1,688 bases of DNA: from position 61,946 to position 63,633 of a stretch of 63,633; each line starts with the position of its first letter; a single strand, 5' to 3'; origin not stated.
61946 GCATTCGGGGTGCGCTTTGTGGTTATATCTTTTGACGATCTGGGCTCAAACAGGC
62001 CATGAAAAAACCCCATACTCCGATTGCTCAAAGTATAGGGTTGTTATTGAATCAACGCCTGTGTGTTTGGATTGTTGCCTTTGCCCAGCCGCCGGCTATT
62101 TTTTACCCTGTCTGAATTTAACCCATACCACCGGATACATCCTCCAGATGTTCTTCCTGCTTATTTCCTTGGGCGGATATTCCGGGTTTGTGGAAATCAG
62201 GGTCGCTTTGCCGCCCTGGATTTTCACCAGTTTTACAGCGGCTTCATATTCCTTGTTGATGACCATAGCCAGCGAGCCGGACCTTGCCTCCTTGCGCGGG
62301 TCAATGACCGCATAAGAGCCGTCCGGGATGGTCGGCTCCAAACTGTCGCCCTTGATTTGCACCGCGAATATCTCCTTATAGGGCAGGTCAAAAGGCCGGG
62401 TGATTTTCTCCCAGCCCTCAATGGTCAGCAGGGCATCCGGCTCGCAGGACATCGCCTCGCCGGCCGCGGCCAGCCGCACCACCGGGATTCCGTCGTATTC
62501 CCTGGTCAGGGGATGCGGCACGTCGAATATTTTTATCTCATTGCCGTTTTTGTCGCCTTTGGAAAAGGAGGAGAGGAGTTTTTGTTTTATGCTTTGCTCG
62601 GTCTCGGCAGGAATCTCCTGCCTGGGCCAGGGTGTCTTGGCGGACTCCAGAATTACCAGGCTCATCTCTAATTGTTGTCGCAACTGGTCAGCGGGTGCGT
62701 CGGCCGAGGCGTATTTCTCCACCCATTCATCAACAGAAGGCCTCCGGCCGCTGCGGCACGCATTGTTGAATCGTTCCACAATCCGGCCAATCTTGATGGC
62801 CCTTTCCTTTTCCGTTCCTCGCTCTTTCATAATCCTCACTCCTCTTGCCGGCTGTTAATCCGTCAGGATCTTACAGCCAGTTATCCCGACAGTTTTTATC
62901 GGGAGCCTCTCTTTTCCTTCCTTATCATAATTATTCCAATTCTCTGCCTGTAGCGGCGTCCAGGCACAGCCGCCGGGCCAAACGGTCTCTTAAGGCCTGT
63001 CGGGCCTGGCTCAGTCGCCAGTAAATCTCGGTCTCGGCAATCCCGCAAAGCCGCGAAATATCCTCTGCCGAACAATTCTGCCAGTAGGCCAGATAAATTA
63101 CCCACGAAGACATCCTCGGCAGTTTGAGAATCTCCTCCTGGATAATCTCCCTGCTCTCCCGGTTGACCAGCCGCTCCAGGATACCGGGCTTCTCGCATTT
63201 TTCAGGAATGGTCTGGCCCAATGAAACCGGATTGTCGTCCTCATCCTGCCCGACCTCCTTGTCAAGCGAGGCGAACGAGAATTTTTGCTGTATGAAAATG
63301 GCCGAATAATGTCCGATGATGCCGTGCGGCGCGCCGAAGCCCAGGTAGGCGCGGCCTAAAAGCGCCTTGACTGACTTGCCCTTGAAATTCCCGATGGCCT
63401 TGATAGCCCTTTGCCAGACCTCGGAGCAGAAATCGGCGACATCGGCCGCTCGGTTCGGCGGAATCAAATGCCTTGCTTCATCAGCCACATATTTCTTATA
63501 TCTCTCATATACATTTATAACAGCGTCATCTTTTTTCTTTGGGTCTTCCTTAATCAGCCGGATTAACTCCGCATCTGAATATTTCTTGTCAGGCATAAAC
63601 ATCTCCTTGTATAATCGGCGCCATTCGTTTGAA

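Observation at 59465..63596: Second A/B module embedded in a regulator-led gene string: sigma - S24 peptidase - terminator - small peptide - A2 - Cys/His ORF - B3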

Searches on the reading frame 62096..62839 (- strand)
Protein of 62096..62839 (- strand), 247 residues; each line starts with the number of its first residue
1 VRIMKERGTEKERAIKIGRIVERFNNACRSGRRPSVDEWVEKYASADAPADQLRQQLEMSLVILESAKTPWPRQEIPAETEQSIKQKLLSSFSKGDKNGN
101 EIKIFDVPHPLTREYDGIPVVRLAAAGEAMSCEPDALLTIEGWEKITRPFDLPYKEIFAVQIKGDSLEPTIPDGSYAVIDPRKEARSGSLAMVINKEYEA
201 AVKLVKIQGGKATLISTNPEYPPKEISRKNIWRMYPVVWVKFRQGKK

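Call 6: search_protein_families(library=pfam, proteins=[window:62096-62839:-], max_evalue=0.1)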
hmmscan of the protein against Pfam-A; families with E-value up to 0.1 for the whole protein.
window:62096-62839:- (247 aa): 1 family
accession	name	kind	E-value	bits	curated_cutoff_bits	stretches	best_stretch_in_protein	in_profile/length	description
PF00717.28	Peptidase_S24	-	2.6e-18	66.3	23.3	1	141-228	19-105/116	Peptidase S24-like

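Call 7: search_protein_families(library=phrogs, proteins=[window:62096-62839:-], max_evalue=0.1)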
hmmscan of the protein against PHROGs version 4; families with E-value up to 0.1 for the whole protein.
window:62096-62839:- (247 aa): 4 families
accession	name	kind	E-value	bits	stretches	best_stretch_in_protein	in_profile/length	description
phrog_4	-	transcription regulation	1.1e-20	74.9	1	96-231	197-326/400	transcriptional repressor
phrog_6201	-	transcription regulation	1.2e-10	42.4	1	153-231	24-102/121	CI-like repressor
phrog_8558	-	unknown function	4.3e-10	40.8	1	156-226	19-94/114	-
phrog_811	-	DNA, RNA and nucleotide metabolism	2.7e-07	31.2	1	156-243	47-133/140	UmuD-like protein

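Call 44: find_homologous_proteins(query=window:62096-62830:-, max_evalue=0.00001)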
Query window:62096-62830:- (244 aa): 12 proteins with E <= 0.00001 among 828 candidates.
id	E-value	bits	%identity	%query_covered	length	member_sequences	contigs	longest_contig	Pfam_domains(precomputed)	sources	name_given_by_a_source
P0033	3.1e-158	542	100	100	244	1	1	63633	PF00717.29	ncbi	ncbi:MAG: S24 family peptidase [Planctomycetota bacterium]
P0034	5.1e-130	450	82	100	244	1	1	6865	PF00717.29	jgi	jgi:phage repressor protein C with HTH and peptisase S24 domain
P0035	1.6e-80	288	59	91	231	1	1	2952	PF00717.29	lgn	-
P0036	3.0e-60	222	49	92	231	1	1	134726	PF00717.29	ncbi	ncbi:MAG: S24 family peptidase [Planctomycetota bacterium]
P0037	1.7e-56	209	48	92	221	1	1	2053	PF00717.29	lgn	-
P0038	5.0e-56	208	44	93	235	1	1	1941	PF00717.29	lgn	-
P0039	4.2e-55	205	44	92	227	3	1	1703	PF00717.29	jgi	-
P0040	1.4e-54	203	42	93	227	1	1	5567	PF00717.29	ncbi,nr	ncbi:MAG: helix-turn-helix transcriptional regulator [Planctomycetes bacterium]|nr:helix-turn-helix 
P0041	1.3e-53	200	45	91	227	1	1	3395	PF00717.29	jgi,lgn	jgi:SOS-response transcriptional repressor LexA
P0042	1.5e-53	200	45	92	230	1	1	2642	PF00717.29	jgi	jgi:phage repressor protein C with HTH and peptisase S24 domain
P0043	1.7e-53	200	44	92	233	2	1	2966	PF00717.29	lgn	-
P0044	1.9e-41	160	39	91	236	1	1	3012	PF00717.29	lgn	-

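Call 45: find_encoding_contigs(protein=P0034, flank=7000, max_places=2)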
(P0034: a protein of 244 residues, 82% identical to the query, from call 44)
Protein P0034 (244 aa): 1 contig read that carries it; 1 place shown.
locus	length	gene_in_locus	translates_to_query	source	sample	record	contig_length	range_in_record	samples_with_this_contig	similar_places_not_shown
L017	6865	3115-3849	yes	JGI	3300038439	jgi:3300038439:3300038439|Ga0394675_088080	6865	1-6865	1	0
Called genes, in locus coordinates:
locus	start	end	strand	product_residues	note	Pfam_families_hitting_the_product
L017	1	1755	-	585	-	?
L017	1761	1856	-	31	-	-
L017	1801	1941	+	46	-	-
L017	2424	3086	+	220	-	PF08281:Sigma70_r4_2 (weak)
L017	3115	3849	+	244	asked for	PF00717:Peptidase_S24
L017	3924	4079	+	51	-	-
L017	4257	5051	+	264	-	-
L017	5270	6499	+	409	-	-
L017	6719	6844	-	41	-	-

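Call 46: find_encoding_contigs(protein=P0040, flank=6000, max_places=2)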
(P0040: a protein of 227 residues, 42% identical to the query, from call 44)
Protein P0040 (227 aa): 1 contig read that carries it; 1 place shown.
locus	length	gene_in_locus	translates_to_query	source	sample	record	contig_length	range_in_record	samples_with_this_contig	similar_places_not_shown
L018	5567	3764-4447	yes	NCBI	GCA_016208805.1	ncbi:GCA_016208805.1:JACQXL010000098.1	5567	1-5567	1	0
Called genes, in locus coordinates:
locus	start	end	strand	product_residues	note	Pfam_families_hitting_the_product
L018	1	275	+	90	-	PF01050:MannoseP_isomer, PF07883:Cupin_2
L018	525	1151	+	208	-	-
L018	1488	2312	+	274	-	PF08843:AbiEii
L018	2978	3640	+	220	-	-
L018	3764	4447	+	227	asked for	PF00717:Peptidase_S24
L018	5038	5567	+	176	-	?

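Call 55: search_protein_families(library=ncbifam, proteins=[window:62096-62830:-, L018:2978-3640:+], max_evalue=0.01)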
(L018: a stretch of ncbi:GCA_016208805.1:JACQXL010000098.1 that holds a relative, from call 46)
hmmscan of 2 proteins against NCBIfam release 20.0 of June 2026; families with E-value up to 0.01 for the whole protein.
window:62096-62830:- (244 aa): 2 families
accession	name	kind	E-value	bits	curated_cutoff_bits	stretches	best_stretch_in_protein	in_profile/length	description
TIGR00498.1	lexA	equivalog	1.8e-08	34.2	110.95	1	109-227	73-188/203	transcriptional repressor LexA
NF007621.2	PRK10276.1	subfamily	4e-07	30.1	110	1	154-236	29-111/115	translesion error-prone DNA polymerase V autoproteolytic subunit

L018:2978-3640:+ (220 aa): 35 families (the best 25 are shown)
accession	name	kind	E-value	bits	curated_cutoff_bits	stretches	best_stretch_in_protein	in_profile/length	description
TIGR02937.1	sigma70-ECF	superfamily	4.9e-12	45.8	42.9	1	29-204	10-161/165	sigma-70 family RNA polymerase sigma factor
NF009166.1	PRK12513.1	equivalog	3.3e-11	43.3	206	1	9-153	7-141/193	RNA polymerase sigma factor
NF007223.0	PRK09641.1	equivalog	1.3e-10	41.4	209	1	10-153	4-139/187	RNA polymerase sigma factor SigW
NF009195.0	PRK12543.1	subfamily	1.5e-10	40.9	197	1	6-95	2-88/192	RNA polymerase sigma factor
NF004113.0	PRK05602.1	equivalog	1.9e-09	37.4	208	1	6-117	27-128/211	RNA polymerase sigma factor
TIGR02948.1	SigW_bacill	equivalog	1e-08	35.5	243.1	1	10-153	4-139/187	RNA polymerase sigma factor SigW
TIGR02952.1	Sig70_famx2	equivalog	2.9e-08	33.8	206.45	1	15-207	2-169/170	ECF subfamily RNA polymerase sigma factor, BldN family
NF009176.0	PRK12524.1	equivalog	2.3e-07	30.8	264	1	3-118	5-119/196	RNA polymerase sigma factor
NF009172.0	PRK12519.1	subfamily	2.4e-07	30.5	222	1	3-180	8-164/194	RNA polymerase sigma factor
NF007216.0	PRK09638.1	equivalog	4.6e-07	29.8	194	1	12-98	6-90/180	RNA polymerase sigma factor SigY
NF009171.0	PRK12518.1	equivalog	1.4e-06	28.3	208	1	10-95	13-95/191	RNA polymerase sigma factor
NF009167.0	PRK12514.1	equivalog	1.7e-06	28.1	265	1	11-133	7-125/180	RNA polymerase sigma factor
NF010500.0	PRK13919.1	subfamily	2.7e-06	27.7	226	1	14-206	13-181/186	putative RNA polymerase sigma E protein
NF007228.0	PRK09646.1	subfamily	1e-05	25.3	226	1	4-95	10-100/194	ECF RNA polymerase sigma factor SigK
NF009168.0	PRK12515.1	subfamily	1.3e-05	24.8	236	1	12-213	10-184/189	RNA polymerase sigma factor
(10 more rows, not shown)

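Call 56: search_solved_structures(query=window:62096-62830:-, max_evalue=1, show_alignments=2)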
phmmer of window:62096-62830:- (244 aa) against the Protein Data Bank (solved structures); distinct sequences matched with E-value up to 1: 20.
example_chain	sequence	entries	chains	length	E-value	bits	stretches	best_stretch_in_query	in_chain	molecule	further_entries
8s7g_A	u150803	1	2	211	1.1e-06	31.5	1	87-226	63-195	LexA repressor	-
8b0v_A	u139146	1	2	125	4.4e-05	26.3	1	115-226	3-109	LexA repressor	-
7b5g_A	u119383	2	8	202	6.3e-05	25.8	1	108-223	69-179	LexA repressor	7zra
1jhc_A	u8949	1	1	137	7.3e-05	25.5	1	109-223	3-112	LEXA REPRESSOR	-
7ocj_A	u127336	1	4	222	8.1e-05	25.4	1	108-223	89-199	LexA repressor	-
1jhh_A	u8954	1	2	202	0.00016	24.4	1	108-223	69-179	LEXA REPRESSOR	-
3jso_A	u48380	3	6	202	0.0004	23.1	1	108-223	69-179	LexA repressor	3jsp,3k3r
8trg_I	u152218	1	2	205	0.00042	23.1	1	108-223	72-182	LexA repressor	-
1jhf_A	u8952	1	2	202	0.00056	22.6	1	108-223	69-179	LEXA REPRESSOR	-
1jhe_A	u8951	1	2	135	0.00067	22.4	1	109-223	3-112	LEXA REPRESSOR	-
6a2r_A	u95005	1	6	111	0.0018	21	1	153-220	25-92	LexA repressor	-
6a2q_A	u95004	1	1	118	0.0021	20.8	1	153-220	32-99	LexA repressor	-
8gms_A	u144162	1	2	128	0.0024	20.6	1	114-223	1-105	LexA repressor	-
6a2s_A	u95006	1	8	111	0.0042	19.8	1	153-220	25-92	LexA repressor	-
6a2t_A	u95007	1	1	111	0.012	18.3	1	153-220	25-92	LexA repressor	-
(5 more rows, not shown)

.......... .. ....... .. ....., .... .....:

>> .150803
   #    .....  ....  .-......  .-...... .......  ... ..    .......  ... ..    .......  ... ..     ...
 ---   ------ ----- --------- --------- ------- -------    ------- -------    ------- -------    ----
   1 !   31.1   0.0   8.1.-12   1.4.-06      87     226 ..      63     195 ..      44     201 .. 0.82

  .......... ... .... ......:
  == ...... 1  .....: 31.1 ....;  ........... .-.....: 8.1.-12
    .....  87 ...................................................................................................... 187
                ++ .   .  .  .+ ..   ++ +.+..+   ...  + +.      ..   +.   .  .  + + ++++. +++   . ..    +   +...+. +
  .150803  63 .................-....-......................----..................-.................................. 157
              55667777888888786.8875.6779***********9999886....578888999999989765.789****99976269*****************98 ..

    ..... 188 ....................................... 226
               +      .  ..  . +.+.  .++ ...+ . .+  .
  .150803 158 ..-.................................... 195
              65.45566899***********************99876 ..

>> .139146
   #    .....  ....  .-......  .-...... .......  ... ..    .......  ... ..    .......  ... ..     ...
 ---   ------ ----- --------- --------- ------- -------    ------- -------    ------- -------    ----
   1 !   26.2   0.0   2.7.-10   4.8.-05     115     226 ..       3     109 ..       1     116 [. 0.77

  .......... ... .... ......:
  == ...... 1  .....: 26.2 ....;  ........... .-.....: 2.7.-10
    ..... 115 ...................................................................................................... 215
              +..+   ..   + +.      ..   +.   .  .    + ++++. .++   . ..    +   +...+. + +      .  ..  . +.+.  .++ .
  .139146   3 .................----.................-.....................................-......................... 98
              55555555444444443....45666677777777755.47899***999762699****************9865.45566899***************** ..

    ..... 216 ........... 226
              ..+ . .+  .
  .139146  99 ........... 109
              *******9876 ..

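Call 69: search_protein_families(library=padloc, proteins=[window:62096-62830:-], max_evalue=0.01)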
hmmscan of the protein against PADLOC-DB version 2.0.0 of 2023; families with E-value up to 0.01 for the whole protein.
window:62096-62830:- (244 aa): 0 families

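Call 86: predict_structure(alignment_id=A3)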
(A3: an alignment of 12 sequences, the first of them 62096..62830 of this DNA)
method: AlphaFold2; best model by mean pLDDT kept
length: 244 residues; sequences in the alignment: 12
mean_pLDDT: 60.7   pTM: 0.39
mean pLDDT of the five models: 60.7, 60.1, 59.1, 58.4, 56.6
residues with pLDDT >= 90: 14; 70-90: 85; 50-70: 60; < 50: 85
segments of 3 or more residues with pLDDT < 50: 66-74, 85-149
pLDDT, mean of each block of 10 residues (from residue 1): 64 84 85 91 87 84 56 49 47 35 32 35 33 27 37 58 53 69 77 66 83 59 79 71 48
secondary structure, 60 per line:
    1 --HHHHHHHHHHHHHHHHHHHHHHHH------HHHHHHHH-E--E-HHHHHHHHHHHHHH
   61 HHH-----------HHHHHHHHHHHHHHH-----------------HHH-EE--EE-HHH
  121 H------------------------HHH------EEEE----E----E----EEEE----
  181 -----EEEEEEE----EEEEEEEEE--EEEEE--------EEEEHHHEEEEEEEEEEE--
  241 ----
elements in order: H3-26 H33-40 H47-63 H75-89 H118-121 E155-158 E173-176 E186-192 E197-205 E208-212 E221-224 E228-238

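Call 89: fold_search(model_id=the predicted structure, library=pdb)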
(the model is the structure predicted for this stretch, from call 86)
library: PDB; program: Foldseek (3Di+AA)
matches with E <= 10: 819; with E <= 0.001: 35
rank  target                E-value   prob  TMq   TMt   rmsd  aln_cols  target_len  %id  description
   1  6a2q                  2.8e-05  1.00  0.30  0.69   2.6        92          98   26  Mycobacterium tuberculosis LexA C-domain I (released 2019-01-23)
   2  6a2s_A                3.0e-05  1.00  0.30  0.68   2.5        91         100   27  Mycobacterium tuberculosis LexA C-domain S160A (released 2019-01-23)
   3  6a2r_A                3.0e-05  1.00  0.31  0.68   5.8       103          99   26  Mycobacterium tuberculosis LexA C-domain II (released 2019-01-23)
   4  1f39_A                6.8e-05  1.00  0.32  0.71   2.6        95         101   20  CRYSTAL STRUCTURE OF THE LAMBDA REPRESSOR C-TERMINAL DOMAIN (released 2000-07-26)
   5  3k2z_A                9.1e-05  1.00  0.34  0.42   2.1        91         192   19  Crystal structure of a LexA protein from Thermotoga maritima (released 2010-10-06)
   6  6a2t                  9.6e-05  1.00  0.30  0.69   2.9        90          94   27  Mycobacterium tuberculosis LexA C-domain K197A (released 2019-01-23)
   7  8s7g_A                1.2e-04  1.00  0.33  0.61   6.4       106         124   26  Cryo-EM structure of Pseudomonas aeruginosa Recombinase A (RecA) in complex with LexAS125A mutant (released 2025-01-15)
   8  1kca_A                1.5e-04  1.00  0.32  0.73   2.2        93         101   20  Crystal Structure of the lambda Repressor C-terminal Domain Octamer (released 2001-12-21)
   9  3k3r_F                1.5e-04  1.00  0.33  0.45  11.6       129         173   23  Unrefined crystal structure of a LexA-DNA complex (released 2010-08-18)
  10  1jhf_B                1.6e-04  1.00  0.31  0.64   2.5        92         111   24  LEXA G85D MUTANT (released 2001-09-19)
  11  3bdn_A                1.6e-04  1.00  0.32  0.34  21.7       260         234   16  Crystal Structure of the Lambda Repressor (released 2008-04-15)
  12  1jhe_A                1.8e-04  1.00  0.32  0.59   2.3        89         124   20  LEXA L89P Q92W E152A K156A MUTANT (released 2001-09-19)
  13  8b0v_A                1.8e-04  1.00  0.31  0.58   2.3        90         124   27  Crystal structure of C-terminal domain of Pseudomonas aeruginosa LexA G91D mutant (released 2024-03-27)
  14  3k2z_B                2.2e-04  1.00  0.33  0.41   2.0        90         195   19  Crystal structure of a LexA protein from Thermotoga maritima (released 2010-10-06)
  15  3jsp_A                2.3e-04  1.00  0.31  0.39   2.4        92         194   24  Classic Protein With a New Twist: crystal structure of a LexA repressor DNA complex (released 2010-08-18)
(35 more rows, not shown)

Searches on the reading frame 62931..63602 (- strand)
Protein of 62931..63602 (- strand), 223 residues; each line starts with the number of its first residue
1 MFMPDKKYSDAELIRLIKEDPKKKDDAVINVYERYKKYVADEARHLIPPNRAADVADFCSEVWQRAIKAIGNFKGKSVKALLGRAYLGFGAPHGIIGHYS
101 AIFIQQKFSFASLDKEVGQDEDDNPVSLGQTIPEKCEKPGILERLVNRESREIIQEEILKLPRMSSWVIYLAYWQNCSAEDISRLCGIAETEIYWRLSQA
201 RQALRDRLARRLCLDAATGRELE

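Call 6: search_protein_families(library=pfam, proteins=[window:62931-63602:-], max_evalue=0.1)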
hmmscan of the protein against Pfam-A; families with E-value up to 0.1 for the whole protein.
window:62931-63602:- (223 aa): 2 families
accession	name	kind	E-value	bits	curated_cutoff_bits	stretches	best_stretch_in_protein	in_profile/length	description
PF08281.18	Sigma70_r4_2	-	9.2e-08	32.1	25.7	1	152-204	2-54/54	Sigma-70, region 4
PF04542.20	Sigma70_r2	-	0.00014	22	24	1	32-79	2-48/71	Sigma-70 region 2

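Call 7: search_protein_families(library=phrogs, proteins=[window:62931-63602:-], max_evalue=0.1)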
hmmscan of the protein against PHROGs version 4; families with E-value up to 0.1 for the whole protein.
window:62931-63602:- (223 aa): 4 families
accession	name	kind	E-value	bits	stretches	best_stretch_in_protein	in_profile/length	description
phrog_351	-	transcription regulation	5e-09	36.3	1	101-215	622-733/928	RNA polymerase sigma factor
phrog_1740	-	transcription regulation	1.5e-06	28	1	15-208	48-216/567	RNA polymerase sigma factor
phrog_36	-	transcription regulation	0.015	15.9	1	144-206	123-185/220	transcriptional regulator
phrog_8497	-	unknown function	0.04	14.7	0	49-75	27-52/55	-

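Call 55: search_protein_families(library=ncbifam, proteins=[window:62931-63602:-], max_evalue=0.01)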
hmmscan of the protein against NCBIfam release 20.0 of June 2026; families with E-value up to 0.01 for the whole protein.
window:62931-63602:- (223 aa): 29 families (the best 25 are shown)
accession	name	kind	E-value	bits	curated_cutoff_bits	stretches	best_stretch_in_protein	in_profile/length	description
TIGR02937.1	sigma70-ECF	superfamily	8e-10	38.6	42.9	1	29-208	4-165/165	sigma-70 family RNA polymerase sigma factor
NF007223.0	PRK09641.1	equivalog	3.8e-09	36.6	209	1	112-209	93-185/187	RNA polymerase sigma factor SigW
NF006930.0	PRK09415.1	subfamily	1.1e-08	35.1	198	1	139-209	106-176/179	RNA polymerase factor sigma C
NF058625.1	sigma_PG0214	equivalog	1.2e-08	34.8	130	1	142-210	95-163/170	GFO_1088 family ECF-type sigma factor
TIGR02948.1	SigW_bacill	equivalog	1.6e-07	31.5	243.1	1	143-209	119-185/187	RNA polymerase sigma factor SigW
NF008888.0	PRK11922.1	equivalog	1.8e-06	27.7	204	1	133-212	121-200/231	RNA polymerase sigma factor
NF008891.0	PRK11924.1-5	subfamily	2.2e-06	27.9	259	1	144-208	99-163/171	RNA polymerase sigma factor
NF009174.0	PRK12522.1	equivalog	3.6e-06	27.1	217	1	137-209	96-168/175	RNA polymerase sigma factor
NF004935.0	PRK06288.1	equivalog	8.2e-06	25.6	343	1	107-209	162-263/270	RNA polymerase sigma factor WhiG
NF009168.0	PRK12515.1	subfamily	9.8e-06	25.2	236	1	130-209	103-180/189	RNA polymerase sigma factor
NF009195.0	PRK12543.1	subfamily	2.2e-05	24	197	1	142-208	112-178/192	RNA polymerase sigma factor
TIGR02985.1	Sig70_bacteroi1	subfamily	3.5e-05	24.1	126.4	1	141-208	95-162/162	RNA polymerase sigma-70 factor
NF009172.0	PRK12519.1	subfamily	4.9e-05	23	222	1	135-208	116-189/194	RNA polymerase sigma factor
TIGR02950.1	SigM_subfam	subfamily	5.3e-05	23.1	147.95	1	144-207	94-157/159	RNA polymerase sigma factor, SigM family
NF009166.1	PRK12513.1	equivalog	6.5e-05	22.7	206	1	120-210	100-188/193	RNA polymerase sigma factor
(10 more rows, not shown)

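Call 69: search_protein_families(library=padloc, proteins=[window:62931-63602:-], max_evalue=0.01)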
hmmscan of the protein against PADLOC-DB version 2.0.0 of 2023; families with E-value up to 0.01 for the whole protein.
window:62931-63602:- (223 aa): 0 families
